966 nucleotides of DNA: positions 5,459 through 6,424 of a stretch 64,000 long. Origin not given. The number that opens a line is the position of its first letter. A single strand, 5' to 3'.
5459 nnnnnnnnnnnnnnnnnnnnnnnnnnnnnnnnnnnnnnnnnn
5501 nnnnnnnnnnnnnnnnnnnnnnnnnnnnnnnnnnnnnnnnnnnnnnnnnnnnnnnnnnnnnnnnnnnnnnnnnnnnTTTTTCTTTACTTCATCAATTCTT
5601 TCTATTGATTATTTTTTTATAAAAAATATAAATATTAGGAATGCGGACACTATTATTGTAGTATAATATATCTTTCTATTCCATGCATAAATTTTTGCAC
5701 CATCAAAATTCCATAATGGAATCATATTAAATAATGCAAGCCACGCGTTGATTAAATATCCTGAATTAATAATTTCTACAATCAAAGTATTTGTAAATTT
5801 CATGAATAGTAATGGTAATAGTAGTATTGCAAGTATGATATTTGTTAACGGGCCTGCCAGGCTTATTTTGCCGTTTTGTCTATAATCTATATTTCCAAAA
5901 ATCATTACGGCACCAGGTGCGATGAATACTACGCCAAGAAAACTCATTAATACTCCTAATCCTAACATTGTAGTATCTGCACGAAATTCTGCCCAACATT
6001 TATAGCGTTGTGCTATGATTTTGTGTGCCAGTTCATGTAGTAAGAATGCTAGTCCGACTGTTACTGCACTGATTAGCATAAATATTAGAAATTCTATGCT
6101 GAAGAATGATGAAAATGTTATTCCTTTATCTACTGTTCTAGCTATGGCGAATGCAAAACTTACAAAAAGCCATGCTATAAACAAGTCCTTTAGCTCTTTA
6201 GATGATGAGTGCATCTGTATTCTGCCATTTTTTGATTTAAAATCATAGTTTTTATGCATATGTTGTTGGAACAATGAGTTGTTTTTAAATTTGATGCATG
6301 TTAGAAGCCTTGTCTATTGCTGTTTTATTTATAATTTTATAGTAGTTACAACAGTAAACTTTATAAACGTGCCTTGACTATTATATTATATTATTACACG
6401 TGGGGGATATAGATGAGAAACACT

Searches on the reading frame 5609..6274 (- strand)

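Call 43: search_protein_families(library=pfam, proteins=[window:5609-6274:-], max_evalue=0.001)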
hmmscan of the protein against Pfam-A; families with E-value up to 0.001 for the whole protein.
window:5609-6274:- (221 aa): 1 family
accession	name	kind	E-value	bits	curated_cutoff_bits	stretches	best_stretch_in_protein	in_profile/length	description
PF02163.28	Peptidase_M50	-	4.1e-09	36.5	27.2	1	70-158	3-102/221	Peptidase family M50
